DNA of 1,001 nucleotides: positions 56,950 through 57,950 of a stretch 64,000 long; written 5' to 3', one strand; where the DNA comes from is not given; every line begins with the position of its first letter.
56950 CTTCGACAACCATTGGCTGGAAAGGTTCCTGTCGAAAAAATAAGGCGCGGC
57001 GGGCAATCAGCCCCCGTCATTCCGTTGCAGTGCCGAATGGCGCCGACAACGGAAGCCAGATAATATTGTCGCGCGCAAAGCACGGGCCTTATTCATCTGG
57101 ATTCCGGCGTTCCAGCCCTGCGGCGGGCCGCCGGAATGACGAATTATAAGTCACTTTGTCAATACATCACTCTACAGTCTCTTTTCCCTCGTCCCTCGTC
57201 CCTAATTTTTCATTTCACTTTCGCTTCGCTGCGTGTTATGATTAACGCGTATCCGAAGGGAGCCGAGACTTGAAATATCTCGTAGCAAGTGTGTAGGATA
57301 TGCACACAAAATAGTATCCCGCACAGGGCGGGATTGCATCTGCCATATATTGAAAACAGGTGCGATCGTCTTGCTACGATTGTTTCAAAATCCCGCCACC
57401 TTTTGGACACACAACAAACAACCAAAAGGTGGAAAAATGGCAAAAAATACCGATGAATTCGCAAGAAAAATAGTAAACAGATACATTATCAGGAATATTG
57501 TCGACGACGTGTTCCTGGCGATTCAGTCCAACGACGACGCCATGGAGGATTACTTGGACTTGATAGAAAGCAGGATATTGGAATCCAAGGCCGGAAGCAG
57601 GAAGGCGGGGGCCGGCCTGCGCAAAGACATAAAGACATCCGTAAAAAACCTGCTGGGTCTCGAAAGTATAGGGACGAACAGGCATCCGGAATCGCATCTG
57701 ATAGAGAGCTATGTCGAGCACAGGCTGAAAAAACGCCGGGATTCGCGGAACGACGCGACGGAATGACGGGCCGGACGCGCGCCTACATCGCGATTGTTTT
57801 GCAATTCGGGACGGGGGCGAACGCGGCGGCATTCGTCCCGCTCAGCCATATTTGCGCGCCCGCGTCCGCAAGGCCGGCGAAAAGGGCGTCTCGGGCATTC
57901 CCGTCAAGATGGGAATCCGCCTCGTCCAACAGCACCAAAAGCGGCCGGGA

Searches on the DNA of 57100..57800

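Call 17: search_rna_families(source=window, start=57100, end=57800, threshold=evalue, max_evalue=10, show_alignments=3)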
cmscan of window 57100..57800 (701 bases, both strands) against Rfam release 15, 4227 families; matches with E-value up to 10: 4.
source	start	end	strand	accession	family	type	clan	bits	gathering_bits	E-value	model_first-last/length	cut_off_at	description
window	57327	57405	+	RF02221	sRNA-Xcc1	Gene; sRNA;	-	26.9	53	0.021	1-87/87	no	sRNA-Xcc1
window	57351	57436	+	RF02248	Six3os1_3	Gene; lncRNA;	-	17.8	40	0.037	1-75/75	no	Six3os1 conserved region 3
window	57127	57153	+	RF01107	SBRMV1_UPD-PKf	Cis-reg;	-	15.2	39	7.3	1-27/27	no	Pseudoknot of upstream pseudoknot domain (UPD) of the 3'UTR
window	57166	57252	+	RF02706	TeloSII_ncR30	Gene; sRNA;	-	12.7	86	2.3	1-226/226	no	TeloSII non coding RNA 30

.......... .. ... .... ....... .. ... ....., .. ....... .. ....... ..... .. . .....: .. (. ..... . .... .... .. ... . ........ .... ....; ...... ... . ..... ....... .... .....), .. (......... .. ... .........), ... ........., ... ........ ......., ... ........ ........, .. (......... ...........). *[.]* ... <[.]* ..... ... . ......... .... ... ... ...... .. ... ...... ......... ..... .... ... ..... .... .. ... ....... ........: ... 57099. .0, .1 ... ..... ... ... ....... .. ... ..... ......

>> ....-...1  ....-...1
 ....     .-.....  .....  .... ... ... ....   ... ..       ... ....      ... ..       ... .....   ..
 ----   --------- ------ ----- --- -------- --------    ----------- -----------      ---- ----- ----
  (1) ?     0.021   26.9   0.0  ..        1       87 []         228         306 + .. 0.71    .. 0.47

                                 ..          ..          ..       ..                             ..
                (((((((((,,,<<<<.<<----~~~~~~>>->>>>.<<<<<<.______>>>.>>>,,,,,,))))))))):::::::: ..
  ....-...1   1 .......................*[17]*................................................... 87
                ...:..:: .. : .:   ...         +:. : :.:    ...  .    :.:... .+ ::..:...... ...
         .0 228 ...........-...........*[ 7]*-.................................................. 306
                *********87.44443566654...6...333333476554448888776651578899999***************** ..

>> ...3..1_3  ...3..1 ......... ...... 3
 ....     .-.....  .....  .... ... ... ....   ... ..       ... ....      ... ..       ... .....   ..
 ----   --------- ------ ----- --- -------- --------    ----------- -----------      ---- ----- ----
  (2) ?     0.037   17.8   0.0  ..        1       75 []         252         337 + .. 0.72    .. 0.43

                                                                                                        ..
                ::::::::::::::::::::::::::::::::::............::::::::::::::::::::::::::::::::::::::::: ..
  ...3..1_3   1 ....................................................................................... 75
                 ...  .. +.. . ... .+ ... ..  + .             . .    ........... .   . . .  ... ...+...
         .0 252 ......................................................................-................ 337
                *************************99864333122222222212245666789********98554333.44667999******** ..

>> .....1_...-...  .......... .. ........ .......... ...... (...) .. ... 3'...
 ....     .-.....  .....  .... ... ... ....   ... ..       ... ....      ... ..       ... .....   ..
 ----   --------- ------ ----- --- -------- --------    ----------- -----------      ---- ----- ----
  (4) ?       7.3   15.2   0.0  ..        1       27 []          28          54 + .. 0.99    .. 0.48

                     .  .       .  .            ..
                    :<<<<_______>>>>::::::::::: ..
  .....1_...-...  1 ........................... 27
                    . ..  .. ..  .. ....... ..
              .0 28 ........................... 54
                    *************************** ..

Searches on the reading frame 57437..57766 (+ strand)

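Call 11: search_protein_families(library=pfam, proteins=[window:57437-57766:+], max_evalue=1)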
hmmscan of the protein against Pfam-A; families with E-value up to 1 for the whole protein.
window:57437-57766:+ (109 aa): 1 family
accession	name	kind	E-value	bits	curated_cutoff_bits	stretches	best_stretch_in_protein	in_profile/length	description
PF20279.3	CTD12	-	0.0076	17.2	25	1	5-45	50-90/144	C-terminal domain 12 of the ABC-three component (ABC-3C) systems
